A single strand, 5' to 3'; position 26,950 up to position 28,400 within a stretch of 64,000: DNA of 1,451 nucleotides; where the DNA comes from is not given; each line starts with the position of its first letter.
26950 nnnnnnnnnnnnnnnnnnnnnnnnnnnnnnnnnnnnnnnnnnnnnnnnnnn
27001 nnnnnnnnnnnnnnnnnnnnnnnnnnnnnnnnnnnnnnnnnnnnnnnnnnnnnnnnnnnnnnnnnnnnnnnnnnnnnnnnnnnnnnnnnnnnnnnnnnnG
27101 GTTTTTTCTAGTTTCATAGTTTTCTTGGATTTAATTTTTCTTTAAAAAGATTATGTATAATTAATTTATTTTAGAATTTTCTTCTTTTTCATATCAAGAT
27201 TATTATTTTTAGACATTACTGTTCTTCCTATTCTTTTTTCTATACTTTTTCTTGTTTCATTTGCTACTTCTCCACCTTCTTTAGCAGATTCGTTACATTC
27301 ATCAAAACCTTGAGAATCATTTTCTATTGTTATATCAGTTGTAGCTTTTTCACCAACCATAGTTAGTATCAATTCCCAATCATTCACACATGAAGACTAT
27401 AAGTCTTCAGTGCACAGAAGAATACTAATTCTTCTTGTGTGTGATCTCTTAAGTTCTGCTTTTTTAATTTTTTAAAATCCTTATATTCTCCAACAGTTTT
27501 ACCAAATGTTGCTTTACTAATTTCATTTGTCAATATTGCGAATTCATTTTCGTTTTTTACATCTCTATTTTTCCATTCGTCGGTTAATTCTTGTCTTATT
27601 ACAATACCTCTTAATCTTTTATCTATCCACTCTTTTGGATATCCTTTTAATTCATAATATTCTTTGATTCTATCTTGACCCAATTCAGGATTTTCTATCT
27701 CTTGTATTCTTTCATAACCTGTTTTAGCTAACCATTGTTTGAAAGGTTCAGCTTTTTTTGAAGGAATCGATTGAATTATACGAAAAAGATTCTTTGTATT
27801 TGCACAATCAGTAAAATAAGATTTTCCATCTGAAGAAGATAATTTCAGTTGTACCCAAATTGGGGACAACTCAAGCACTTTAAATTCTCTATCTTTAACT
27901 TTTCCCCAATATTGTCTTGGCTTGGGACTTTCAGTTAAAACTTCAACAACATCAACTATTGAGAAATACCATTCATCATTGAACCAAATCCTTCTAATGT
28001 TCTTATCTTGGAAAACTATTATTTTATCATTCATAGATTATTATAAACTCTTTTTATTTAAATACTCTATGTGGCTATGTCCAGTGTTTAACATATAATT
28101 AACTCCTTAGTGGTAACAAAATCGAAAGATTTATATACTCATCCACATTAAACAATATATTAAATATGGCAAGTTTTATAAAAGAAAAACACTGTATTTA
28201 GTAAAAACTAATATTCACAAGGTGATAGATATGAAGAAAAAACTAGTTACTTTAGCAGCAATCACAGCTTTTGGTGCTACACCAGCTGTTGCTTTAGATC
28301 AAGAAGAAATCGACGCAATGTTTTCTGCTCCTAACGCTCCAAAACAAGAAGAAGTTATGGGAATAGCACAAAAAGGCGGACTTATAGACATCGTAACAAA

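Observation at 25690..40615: About 13 kb island inserted between rtcB and its cofactor gene archease, bracketed by two decayed KilA-N-superfamily genes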

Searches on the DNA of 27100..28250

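Call 55: search_rna_families(source=window, start=27100, end=28250, threshold=evalue, max_evalue=10)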
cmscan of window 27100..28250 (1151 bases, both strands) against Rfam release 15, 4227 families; matches with E-value up to 10: 12.
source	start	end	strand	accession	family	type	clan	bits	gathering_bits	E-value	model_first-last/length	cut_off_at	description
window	27412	27458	+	RF00494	snoU2_19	Gene; snRNA; snoRNA; CD-box;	-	21.6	39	2.4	29-77/80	no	Small nucleolar RNA U2-19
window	27388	27440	+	RF03400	mir-728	Gene; miRNA;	-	20.8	70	0.89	1-62/62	no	mir-728 microRNA precursor family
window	27388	27493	-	RF03567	MIR8024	Gene; miRNA;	-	17.4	57.3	3.5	1-86/86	no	MIR8024 microRNA precursor family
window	27923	27986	-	RF00535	snoMe28S-Am982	Gene; snRNA; snoRNA; CD-box;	CL00054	17.2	49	8.6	1-80/80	no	Small nucleolar RNA Me28S-Am982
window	27916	27988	-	RF00439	SNORD87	Gene; snRNA; snoRNA; CD-box;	-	16.6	50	6.1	1-85/85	no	Small nucleolar RNA SNORD87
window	27881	27914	+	RF00390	TYMV_upPK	Cis-reg;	-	16.4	38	2.8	1-23/23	no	turnip yellow mosaic virus upstream pseudo-knot (TYMV_upPK)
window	27415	27503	+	RF02120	FTX_2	Gene; lncRNA;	-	16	48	3.3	1-97/97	no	FTX transcript, XIST regulator conserved region 2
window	27381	27445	+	RF03796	mir-5984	Gene; miRNA;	-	15.8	95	9.7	1-74/74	no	mir-5984 microRNA precursor family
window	27733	27837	+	RF04329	snoMe18S-C1367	Gene; snRNA; snoRNA; CD-box;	-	15.7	101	7.7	1-110/110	no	Drosophila C/D box small nucleolar RNA snoMe18S-C1367 family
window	27494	27538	+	RF00933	mir-875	Gene; miRNA;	-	15.3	84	6.1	17-57/73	no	mir-875 microRNA precursor family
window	27343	27414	-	RF01647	ceN61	Gene; snRNA; snoRNA; CD-box;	-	14.3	60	9.3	1-72/72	no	Caenorhabditis snoRNA ceN61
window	27108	27127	+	RF00184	PVX_3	Cis-reg;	-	13.9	42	5.4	33-54/54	no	Potato virus X cis-acting regulatory element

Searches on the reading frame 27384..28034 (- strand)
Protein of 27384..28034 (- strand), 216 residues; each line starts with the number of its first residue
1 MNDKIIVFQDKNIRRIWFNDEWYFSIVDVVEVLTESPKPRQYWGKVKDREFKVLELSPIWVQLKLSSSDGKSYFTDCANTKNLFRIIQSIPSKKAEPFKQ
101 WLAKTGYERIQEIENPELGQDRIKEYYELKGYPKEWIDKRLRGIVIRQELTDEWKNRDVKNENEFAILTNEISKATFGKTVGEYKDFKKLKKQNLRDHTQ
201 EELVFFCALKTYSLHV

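Call 4: search_protein_families(library=pfam, proteins=[window:27384-28034:-], max_evalue=0.01)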
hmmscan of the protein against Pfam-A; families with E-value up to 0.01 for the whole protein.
window:27384-28034:- (216 aa): 1 family
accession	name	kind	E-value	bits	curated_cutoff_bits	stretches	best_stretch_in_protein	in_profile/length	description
PF02498.22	Bro-N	-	1.2e-11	45.6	25.6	1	12-104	1-92/96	BRO family, N-terminal domain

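Call 28: search_dna_similar(query=window:27384-28034:-, collection=phages, mode=protein, max_rows=10)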
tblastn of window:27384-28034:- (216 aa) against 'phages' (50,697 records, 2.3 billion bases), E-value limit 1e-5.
Records with a match: 4; places in all: 4; records where one place covers at least 80% of the query: 2.
Best place of each record, by identity: <60% 4.
By first word of the organism name: Bacteriophage 4.
By host as written in the record: - 4.
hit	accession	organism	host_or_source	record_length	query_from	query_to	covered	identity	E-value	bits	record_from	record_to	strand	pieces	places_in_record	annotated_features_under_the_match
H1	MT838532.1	Bacteriophage sp.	human fecal samples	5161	2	205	94%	51.9%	8e-57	198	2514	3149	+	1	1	record has no annotation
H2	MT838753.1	Bacteriophage sp.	human fecal samples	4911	1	205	95%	48.3%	2e-52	186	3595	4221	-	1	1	record has no annotation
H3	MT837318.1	Bacteriophage sp.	human fecal samples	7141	5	159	72%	37.3%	1e-28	117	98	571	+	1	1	record has no annotation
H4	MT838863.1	Bacteriophage sp.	human fecal samples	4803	144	213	32%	50.0%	5e-11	67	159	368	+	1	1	record has no annotation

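Call 32: find_related_loci(query=window:27384-28034:-, collection=viral_contigs, flank=8000)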
Query window:27384-28034:- (216 aa) in viral_contigs; peptide patterns used: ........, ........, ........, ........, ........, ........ (x = any residue, [..] = any of these).
192 stretches matched a pattern; 190 encode a relative of the query (tblastn E <= 1e-3); the best 80 are kept; 80 distinct loci.
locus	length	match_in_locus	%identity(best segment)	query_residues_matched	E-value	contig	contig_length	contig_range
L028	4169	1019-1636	70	3-205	1e-95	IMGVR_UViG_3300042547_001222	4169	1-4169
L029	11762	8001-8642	55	5-213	1e-68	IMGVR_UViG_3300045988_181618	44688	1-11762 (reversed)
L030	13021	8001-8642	55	5-213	2e-68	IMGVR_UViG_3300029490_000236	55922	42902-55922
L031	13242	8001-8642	55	5-213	2e-68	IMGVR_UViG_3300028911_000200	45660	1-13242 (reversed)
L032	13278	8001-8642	55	5-213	2e-68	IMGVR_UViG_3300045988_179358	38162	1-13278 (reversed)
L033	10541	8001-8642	55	5-213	2e-68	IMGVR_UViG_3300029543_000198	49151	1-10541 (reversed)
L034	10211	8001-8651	55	1-213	9e-69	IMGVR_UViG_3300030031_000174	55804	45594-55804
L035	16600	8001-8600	54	1-198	9e-65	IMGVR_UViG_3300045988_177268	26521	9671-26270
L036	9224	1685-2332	52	3-213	2e-64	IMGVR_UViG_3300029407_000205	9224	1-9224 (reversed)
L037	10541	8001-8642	52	5-213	4e-64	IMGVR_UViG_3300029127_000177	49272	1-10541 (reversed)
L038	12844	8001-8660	51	1-216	8e-63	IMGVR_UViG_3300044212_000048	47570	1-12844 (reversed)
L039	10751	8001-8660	50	2-216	2e-62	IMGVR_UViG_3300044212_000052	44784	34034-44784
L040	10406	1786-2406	49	3-205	2e-61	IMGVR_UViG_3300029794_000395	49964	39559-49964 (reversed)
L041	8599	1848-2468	49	3-205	2e-61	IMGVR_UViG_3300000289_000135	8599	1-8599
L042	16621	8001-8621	51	3-205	2e-61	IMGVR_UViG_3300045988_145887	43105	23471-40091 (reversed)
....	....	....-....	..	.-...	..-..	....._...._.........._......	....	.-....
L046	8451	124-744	49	3-205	3e-61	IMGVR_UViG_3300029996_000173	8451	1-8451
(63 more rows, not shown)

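Call 37: search_protein_families(library=pfam, proteins=[L041:1704-2654:+, L041:2667-3257:+, L041:4818-6221:-, L041:6190-6942:-, L041:7834-8541:-, L028:351-821:+, L028:1010-1846:+, L028:2330-3394:+, L041:4410-4733:-, L041:739-1056:-], max_evalue=0.001)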
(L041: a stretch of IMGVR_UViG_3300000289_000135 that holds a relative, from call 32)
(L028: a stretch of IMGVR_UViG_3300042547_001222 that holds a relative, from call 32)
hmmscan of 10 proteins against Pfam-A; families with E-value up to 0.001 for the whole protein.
L041:1704-2654:+ (316 aa): 2 families
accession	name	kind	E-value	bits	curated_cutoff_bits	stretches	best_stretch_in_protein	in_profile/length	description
PF02498.22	Bro-N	-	9.6e-11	42.6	25.6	1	58-153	1-92/96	BRO family, N-terminal domain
PF16242.11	Pyrid_ox_like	-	0.00015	21.8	28.8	1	52-137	56-140/149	Pyridoxamine 5'-phosphate oxidase like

L041:2667-3257:+ (196 aa): 2 families
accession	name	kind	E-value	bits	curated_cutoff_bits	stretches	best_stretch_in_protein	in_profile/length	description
PF10543.14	ORF6N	-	1.7e-36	124.8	27.8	1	8-97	1-86/86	ORF6N domain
PF09669.15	Phage_pRha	-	0.00039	21.4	29.9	0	25-118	7-90/91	Phage regulatory protein Rha (Phage_pRha)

L041:4818-6221:- (467 aa): 4 families
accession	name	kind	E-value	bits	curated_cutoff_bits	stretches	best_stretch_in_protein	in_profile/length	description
PF03796.21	DnaB_C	-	9e-84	281.3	27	1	188-450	1-254/255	DnaB-like helicase C terminal domain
PF00772.26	DnaB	-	5.1e-18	65.5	23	1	20-114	3-102/103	DnaB-like helicase N terminal domain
PF13481.12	AAA_25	-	5.8e-12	46.1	27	1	190-365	16-190/195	AAA domain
PF06745.19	ATPase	-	1.1e-07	31.9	26.6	1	189-372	1-169/231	KaiC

L041:6190-6942:- (250 aa): 1 family
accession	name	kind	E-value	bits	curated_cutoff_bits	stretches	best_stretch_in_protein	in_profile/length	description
PF19808.4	DUF6291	-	2.5e-22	79.2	27.2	1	33-109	1-77/79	Family of unknown function (DUF6291)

L041:7834-8541:- (235 aa): 1 family
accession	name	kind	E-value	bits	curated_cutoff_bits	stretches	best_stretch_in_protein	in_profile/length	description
PF00589.27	Phage_integrase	-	2.8e-15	57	27.1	1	41-217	3-169/172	Phage integrase family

L028:351-821:+ (156 aa): 1 family
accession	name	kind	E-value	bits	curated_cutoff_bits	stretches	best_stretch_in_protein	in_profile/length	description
PF10543.14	ORF6N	-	1.1e-06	29.3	27.8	1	33-63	55-86/86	ORF6N domain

L028:1010-1846:+ (278 aa): 1 family
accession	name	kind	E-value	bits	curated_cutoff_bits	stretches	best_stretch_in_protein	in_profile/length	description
PF02498.22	Bro-N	-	6.1e-11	43.2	25.6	1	14-104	2-91/96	BRO family, N-terminal domain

L028:2330-3394:+ (354 aa): 2 families
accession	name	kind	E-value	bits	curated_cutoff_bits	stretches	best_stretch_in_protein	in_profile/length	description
PF04313.20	HSDR_N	-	9.3e-17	62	25.1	2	62-125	125-197/198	Type I restriction enzyme R protein N terminus (HSDR_N)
PF13588.12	HSDR_N_2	-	5.1e-09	36.6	25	1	24-118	2-94/110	Type I restriction enzyme R protein N terminus (HSDR_N)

L041:4410-4733:- (107 aa): 0 families

L041:739-1056:- (105 aa): 1 family
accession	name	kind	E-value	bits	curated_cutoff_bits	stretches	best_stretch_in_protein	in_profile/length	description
PF10902.13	WYL_2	-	3.6e-24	85.3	26.7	1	35-102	2-74/74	WYL_2, Sm-like SH3 beta-barrel fold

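Call 91: find_encoding_contigs(protein=window:27384-28034:-, flank=10000, max_places=10)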
Protein window:27384-28034:- (216 aa): 1 contig read that carries it; 1 place shown.
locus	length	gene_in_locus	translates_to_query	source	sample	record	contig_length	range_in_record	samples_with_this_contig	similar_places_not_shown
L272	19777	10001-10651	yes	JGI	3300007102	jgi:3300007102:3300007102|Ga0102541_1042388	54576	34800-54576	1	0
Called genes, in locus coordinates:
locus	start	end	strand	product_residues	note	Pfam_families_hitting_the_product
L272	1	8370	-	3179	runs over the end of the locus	PF11617:Cu-binding_MopE (weak)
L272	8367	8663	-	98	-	-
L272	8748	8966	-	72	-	-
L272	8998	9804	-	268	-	-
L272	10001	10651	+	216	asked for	PF02498:Bro-N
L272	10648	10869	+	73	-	-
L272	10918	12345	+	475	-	PF01139:RtcB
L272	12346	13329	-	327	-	PF00005:ABC_tran, PF13304:AAA_21 (weak)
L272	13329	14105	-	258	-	PF06182:ABC2_membrane_6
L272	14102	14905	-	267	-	PF06182:ABC2_membrane_6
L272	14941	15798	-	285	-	PF00892:EamA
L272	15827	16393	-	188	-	PF01300:Sua5_yciO_yrdC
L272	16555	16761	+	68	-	-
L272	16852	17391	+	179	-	PF03367:Zn_ribbon_ZPR1 (weak), PF22794:jr-ZPR1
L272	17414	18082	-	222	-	PF09997:DUF2238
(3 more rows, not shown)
